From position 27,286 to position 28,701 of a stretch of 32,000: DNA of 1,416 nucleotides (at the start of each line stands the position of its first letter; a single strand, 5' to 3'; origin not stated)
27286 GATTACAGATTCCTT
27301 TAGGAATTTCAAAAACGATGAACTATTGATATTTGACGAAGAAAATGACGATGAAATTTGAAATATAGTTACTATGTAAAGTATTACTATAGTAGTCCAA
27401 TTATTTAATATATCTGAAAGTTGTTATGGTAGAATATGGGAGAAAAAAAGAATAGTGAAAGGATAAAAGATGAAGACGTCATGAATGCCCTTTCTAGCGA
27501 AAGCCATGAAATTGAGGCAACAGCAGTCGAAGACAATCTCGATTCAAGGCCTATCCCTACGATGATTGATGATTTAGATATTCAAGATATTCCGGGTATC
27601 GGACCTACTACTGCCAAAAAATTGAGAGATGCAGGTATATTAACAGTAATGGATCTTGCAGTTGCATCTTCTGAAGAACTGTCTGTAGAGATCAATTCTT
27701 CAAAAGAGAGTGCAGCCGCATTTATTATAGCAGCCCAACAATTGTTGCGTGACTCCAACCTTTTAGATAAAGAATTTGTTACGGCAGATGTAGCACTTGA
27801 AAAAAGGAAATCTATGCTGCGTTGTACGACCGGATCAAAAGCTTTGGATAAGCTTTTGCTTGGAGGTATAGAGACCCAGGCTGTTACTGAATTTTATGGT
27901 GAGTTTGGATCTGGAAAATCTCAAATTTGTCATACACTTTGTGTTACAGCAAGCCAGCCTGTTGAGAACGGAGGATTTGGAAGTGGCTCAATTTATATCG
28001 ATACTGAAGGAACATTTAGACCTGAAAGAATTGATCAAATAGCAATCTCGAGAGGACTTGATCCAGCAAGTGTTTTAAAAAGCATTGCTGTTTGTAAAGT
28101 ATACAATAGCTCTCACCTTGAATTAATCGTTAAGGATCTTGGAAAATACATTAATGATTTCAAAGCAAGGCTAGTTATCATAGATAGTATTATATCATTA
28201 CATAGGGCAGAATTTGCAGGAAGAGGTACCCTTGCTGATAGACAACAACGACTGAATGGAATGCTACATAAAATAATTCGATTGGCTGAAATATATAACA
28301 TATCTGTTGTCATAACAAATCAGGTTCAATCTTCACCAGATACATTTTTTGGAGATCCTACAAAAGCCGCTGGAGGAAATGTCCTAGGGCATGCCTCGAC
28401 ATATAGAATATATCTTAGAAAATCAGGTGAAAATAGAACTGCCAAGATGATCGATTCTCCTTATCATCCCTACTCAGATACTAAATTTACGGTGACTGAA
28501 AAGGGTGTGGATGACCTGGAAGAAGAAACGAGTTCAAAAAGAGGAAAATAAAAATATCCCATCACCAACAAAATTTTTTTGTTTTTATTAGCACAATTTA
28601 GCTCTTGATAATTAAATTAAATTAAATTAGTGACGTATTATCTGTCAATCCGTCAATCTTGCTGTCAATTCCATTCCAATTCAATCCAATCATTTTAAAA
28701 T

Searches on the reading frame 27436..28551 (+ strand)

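Call 11: search_protein_families(library=pfam, proteins=[window:27436-28551:+])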
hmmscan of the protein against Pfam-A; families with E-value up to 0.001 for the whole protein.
window:27436-28551:+ (371 aa): 8 families
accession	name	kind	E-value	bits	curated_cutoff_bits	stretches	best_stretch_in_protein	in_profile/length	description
PF08423.17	Rad51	-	2.6e-83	279.5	22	1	123-360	1-243/244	Rad51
PF00154.27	RecA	-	2.1e-09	37.7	27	1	122-335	25-226/262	recA bacterial DNA recombination protein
PF14520.12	HHH_5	-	1.4e-08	35.5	27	1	48-83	3-38/57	Helix-hairpin-helix domain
PF06745.19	ATPase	-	1.1e-07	31.9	26.6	1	131-300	2-167/231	KaiC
PF11798.14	IMS_HHH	-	4.8e-06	26.9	24.4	1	41-68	5-32/32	IMS family HHH motif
PF21999.2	IMS_HHH_1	-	0.00012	22.9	27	1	50-84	1-35/53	DNA polymerase-iota, thumb domain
PF10391.15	DNA_pol_lambd_f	-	0.00031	20.9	29.8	1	50-83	4-37/51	Fingers domain of DNA polymerase lambda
PF11731.14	Cdd1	-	0.00051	20.6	25.5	1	48-87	7-46/86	Pathogenicity locus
